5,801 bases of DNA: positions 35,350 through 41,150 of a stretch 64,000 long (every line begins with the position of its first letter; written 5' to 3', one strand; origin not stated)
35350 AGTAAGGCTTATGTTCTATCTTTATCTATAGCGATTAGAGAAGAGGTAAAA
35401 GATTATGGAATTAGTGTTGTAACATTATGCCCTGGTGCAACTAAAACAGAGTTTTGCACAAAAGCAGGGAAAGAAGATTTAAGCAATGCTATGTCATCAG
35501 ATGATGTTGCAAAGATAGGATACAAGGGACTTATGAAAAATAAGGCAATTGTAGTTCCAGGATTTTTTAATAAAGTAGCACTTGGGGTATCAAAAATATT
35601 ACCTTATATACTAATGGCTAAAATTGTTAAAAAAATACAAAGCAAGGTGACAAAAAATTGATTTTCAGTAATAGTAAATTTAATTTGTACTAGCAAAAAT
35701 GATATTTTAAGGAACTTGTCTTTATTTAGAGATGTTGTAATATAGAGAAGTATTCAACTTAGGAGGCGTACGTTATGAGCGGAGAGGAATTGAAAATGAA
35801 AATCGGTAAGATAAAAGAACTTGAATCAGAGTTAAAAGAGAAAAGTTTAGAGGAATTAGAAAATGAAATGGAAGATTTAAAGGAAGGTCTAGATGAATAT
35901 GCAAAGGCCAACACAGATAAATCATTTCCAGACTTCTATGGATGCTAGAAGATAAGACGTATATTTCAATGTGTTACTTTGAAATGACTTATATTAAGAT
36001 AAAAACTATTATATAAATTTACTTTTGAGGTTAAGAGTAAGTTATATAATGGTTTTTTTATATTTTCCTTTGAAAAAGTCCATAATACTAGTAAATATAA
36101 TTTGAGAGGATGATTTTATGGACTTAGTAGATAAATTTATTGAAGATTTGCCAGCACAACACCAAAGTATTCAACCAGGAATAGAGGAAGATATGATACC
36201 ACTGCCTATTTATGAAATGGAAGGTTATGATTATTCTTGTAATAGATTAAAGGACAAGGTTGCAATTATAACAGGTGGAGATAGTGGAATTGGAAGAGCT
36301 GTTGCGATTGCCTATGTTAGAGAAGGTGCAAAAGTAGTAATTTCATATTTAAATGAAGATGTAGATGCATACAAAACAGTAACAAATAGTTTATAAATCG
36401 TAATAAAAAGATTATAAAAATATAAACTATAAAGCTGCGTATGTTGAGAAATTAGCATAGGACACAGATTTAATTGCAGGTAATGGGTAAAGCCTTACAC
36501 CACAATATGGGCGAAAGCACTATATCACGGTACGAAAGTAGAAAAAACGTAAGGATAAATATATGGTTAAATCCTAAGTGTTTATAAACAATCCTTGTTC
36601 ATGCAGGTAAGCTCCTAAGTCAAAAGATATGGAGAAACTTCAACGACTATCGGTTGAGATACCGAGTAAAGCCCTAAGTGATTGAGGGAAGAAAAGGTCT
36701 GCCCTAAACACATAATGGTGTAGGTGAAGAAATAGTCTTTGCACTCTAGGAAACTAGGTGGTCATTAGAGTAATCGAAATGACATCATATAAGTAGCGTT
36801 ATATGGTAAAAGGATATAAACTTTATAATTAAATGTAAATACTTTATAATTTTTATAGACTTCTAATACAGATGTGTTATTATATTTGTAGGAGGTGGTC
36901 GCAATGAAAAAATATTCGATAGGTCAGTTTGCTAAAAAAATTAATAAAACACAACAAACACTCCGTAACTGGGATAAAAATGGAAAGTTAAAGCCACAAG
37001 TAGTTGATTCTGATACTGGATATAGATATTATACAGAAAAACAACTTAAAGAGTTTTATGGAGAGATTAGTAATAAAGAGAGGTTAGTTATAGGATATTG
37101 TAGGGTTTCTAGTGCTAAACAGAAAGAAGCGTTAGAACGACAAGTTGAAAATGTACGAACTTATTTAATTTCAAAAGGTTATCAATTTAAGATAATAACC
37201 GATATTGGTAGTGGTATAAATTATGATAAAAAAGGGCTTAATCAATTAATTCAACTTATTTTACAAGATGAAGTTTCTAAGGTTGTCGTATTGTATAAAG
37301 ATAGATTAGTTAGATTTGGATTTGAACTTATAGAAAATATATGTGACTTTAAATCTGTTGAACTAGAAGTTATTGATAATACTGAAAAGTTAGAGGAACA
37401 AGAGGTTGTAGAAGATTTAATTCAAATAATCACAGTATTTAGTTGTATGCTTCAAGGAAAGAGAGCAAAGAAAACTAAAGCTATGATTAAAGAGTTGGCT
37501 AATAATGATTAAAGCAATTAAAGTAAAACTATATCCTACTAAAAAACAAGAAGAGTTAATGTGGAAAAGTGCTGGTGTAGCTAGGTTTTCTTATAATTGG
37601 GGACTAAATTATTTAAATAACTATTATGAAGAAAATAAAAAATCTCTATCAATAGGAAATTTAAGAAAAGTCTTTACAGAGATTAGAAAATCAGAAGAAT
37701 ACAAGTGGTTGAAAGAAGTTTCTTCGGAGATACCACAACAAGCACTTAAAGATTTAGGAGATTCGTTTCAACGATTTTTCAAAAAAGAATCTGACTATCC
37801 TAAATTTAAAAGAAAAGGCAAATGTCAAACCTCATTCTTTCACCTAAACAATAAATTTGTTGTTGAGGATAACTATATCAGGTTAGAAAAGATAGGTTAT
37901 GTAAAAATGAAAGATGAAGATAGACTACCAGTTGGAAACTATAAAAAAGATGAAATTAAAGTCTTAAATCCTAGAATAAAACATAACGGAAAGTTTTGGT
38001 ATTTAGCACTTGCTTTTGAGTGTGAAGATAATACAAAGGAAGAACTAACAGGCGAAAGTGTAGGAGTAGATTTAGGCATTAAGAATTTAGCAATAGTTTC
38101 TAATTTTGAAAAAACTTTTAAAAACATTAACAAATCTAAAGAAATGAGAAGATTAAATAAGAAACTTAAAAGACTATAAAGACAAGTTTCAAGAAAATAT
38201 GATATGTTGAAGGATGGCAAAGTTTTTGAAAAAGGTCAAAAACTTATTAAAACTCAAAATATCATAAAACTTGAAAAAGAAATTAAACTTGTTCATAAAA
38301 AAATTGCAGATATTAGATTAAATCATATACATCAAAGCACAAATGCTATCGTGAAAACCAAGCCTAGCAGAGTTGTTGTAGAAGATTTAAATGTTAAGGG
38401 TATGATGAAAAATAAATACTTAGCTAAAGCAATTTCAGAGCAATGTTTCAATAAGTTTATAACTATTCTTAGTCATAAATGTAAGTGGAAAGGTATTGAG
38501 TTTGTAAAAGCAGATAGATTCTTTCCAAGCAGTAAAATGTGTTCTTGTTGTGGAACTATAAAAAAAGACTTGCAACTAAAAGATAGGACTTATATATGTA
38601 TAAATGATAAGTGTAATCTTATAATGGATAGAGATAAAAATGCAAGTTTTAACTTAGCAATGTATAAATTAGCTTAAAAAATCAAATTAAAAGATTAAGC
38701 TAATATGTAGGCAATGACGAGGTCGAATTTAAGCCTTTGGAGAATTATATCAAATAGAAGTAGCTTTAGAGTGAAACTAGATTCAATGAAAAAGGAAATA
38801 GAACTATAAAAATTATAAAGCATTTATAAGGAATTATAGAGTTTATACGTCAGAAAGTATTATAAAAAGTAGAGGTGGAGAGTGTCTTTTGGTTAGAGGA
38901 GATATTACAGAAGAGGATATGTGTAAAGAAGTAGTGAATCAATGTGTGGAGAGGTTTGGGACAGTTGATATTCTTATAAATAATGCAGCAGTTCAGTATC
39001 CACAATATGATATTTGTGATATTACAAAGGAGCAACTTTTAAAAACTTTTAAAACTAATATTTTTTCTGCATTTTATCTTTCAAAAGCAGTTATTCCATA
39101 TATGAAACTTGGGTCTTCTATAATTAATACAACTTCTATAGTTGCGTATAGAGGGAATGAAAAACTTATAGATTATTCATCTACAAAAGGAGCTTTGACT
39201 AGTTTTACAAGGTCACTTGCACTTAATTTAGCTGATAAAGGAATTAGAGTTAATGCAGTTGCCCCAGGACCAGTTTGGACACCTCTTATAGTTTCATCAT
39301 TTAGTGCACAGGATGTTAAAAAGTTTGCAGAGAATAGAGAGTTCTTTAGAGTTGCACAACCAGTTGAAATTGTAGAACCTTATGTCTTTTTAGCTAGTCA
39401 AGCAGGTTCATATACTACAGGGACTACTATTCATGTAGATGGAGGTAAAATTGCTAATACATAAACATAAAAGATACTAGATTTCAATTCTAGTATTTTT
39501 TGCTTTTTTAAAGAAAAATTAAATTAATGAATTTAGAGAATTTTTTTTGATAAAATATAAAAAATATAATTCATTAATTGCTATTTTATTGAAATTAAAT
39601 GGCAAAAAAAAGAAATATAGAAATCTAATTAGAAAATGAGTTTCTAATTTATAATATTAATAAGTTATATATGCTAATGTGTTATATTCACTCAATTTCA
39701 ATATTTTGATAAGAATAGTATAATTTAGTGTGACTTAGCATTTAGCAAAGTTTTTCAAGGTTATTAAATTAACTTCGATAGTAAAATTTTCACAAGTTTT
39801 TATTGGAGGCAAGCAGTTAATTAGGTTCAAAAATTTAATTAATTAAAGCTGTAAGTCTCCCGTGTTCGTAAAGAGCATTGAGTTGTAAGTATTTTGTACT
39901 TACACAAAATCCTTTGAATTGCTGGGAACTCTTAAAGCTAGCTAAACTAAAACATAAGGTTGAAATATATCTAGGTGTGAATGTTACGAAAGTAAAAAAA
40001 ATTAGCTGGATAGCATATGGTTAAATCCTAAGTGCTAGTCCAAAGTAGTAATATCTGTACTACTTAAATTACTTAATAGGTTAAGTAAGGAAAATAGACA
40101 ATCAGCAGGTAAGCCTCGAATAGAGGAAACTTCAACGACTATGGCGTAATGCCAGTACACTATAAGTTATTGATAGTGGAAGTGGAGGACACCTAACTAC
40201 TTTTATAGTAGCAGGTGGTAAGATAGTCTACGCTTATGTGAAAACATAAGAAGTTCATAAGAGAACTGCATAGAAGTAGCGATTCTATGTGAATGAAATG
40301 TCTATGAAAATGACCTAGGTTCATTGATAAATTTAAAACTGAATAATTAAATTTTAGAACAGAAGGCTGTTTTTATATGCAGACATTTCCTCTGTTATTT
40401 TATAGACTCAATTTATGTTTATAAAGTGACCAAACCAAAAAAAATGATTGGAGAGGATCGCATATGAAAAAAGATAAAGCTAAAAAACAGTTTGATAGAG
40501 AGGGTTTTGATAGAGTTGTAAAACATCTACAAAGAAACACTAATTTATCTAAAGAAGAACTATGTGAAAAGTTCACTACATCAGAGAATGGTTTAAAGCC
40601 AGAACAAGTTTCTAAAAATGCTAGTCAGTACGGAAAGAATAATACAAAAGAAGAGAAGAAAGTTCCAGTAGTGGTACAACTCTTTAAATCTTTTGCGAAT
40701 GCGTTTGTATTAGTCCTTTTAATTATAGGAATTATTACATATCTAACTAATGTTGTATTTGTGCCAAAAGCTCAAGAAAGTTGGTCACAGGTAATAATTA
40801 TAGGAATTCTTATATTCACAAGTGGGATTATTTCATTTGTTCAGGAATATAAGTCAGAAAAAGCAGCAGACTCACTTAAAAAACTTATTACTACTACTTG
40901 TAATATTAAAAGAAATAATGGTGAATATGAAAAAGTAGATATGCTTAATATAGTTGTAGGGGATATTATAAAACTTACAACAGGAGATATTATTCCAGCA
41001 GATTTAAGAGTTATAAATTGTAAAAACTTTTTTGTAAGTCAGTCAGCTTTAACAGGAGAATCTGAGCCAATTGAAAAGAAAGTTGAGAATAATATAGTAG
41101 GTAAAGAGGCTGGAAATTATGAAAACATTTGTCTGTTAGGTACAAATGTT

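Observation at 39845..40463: ORF-less paralogue of the IStron ribozyme embedded in the mgtA 5' leader: candidate ribozyme leader where an M-box would be expected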

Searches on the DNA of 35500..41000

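Call 3: search_rna_families(source=window, start=35500, end=41000, threshold=evalue, max_evalue=10, show_alignments=6)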
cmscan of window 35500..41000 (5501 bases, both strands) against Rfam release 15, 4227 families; matches with E-value up to 10: 4.
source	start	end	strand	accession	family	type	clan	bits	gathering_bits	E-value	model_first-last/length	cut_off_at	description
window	38734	38797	+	RF03064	RAGATH-18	Gene; sRNA;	-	68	44.9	1.7e-12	1-71/71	no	RAGATH-18 RNA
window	39133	39242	+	RF01215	snoR97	Gene; snRNA; snoRNA; HACA-box;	-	23.4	40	3.3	1-106/106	no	Small nucleolar RNA snoR97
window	40635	40692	+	RF00348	snoR9_plant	Gene; snRNA; snoRNA; CD-box;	-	20.7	43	9.5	1-129/129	no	Small nucleolar RNA snoR9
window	36073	36119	+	RF00344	snoZ267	Gene; snRNA; snoRNA; CD-box;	-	19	43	6.7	1-73/73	no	Small nucleolar RNA Z267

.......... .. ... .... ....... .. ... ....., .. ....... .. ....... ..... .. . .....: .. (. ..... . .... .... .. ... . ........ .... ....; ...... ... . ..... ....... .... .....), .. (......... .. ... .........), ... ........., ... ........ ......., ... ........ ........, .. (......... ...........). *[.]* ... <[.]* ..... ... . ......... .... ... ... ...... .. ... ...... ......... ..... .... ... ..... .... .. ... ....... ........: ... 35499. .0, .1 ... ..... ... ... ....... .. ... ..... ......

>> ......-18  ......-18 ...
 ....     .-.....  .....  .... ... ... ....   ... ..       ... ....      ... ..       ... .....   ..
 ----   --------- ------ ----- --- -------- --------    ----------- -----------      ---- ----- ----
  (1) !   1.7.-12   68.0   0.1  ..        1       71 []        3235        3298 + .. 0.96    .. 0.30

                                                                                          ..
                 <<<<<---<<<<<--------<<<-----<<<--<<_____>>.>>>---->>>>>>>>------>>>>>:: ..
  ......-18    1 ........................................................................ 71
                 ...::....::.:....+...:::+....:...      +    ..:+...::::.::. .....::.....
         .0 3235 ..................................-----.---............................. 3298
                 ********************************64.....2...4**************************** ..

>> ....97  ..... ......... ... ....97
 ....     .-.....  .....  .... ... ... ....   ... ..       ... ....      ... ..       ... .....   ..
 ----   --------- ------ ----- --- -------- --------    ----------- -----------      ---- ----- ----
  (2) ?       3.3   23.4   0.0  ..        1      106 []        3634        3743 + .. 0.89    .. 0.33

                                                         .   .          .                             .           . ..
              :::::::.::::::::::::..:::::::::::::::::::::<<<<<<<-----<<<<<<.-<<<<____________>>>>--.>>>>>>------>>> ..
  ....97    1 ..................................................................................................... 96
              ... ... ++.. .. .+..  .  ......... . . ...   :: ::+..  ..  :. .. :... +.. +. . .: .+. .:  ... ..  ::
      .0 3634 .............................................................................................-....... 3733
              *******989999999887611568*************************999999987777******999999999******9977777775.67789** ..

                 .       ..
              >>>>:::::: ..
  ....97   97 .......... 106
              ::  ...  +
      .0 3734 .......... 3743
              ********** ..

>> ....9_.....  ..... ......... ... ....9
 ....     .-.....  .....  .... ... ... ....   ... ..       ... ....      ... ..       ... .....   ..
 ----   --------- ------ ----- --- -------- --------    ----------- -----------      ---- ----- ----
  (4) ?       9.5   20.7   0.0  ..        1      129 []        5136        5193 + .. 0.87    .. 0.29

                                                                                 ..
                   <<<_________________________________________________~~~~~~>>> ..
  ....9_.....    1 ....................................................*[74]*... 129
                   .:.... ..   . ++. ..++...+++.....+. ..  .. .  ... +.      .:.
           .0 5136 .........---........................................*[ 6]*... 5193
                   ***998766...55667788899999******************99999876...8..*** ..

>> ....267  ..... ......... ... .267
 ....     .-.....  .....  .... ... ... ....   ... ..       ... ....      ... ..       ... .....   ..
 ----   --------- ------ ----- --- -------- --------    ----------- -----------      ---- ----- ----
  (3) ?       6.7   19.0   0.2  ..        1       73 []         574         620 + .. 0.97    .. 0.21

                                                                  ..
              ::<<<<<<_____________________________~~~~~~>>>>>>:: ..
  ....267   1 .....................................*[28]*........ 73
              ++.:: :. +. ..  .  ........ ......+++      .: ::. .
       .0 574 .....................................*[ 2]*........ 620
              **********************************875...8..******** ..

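Call 75: search_rna_families(source=window, start=39790, end=40400, threshold=evalue, max_evalue=10, show_alignments=1)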
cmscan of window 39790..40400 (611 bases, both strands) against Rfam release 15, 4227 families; matches with E-value up to 10: 4.
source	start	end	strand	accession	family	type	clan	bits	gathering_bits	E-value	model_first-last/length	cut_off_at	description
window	39856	40250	+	RF00028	Intron_gpI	Intron;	-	50.9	50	5.2e-12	1-253/253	no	Group I catalytic intron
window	40283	40346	+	RF00592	SNORD78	Gene; snRNA; snoRNA; CD-box;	CL00051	17.6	38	1.9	1-65/65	no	Small nucleolar RNA SNORD78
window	40320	40399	+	RF01175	snoU83D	Gene; snRNA; snoRNA; CD-box;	-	16.3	55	3.2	1-81/81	no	Small nucleolar RNA U83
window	39913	40040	+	RF02986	FuFi-1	Gene; sRNA;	-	10.9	59.6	8.3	1-175/175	no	FuFi-1 RNA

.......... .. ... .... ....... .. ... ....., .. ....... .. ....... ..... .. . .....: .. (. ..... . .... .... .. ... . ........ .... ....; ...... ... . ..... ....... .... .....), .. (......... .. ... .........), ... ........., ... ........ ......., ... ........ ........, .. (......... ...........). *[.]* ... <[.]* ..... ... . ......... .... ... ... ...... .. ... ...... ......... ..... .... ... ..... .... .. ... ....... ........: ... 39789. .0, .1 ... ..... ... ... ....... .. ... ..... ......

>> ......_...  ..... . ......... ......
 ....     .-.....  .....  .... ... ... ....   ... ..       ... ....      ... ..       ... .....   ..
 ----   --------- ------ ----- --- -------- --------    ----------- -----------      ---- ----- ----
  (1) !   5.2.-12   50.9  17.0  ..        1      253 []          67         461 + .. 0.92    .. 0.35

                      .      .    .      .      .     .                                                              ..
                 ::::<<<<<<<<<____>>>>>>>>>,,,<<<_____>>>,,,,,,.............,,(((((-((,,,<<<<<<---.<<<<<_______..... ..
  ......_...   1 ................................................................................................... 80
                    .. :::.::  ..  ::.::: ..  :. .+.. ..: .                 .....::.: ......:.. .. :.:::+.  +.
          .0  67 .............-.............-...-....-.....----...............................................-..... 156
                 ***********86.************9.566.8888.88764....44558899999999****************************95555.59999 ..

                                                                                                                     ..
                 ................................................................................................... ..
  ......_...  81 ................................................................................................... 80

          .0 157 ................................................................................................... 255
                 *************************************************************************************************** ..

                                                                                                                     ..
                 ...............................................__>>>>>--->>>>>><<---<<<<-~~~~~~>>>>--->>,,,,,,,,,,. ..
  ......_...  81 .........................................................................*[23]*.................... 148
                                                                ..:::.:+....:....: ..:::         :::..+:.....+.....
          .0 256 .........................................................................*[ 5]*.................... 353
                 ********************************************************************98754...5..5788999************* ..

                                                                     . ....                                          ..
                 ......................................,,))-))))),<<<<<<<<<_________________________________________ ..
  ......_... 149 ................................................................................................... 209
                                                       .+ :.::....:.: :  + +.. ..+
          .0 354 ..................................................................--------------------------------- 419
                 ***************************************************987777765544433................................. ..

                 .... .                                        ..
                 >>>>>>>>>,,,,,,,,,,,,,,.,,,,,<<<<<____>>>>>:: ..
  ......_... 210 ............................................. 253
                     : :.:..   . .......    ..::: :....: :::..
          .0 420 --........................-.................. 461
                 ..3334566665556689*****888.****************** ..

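Call 76: search_rna_families(source=window, start=36370, end=36900, threshold=evalue, max_evalue=10)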
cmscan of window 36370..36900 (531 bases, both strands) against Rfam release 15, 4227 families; matches with E-value up to 10: 2.
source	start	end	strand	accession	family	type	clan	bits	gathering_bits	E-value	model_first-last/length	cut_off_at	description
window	36435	36760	+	RF00028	Intron_gpI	Intron;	-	38.9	50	1.8e-08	1-253/253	no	Group I catalytic intron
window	36572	36608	+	RF01637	ceN47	Gene; snRNA; snoRNA; CD-box;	-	14.5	35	1.4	1-155/155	no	Nematode snoRNA ceN47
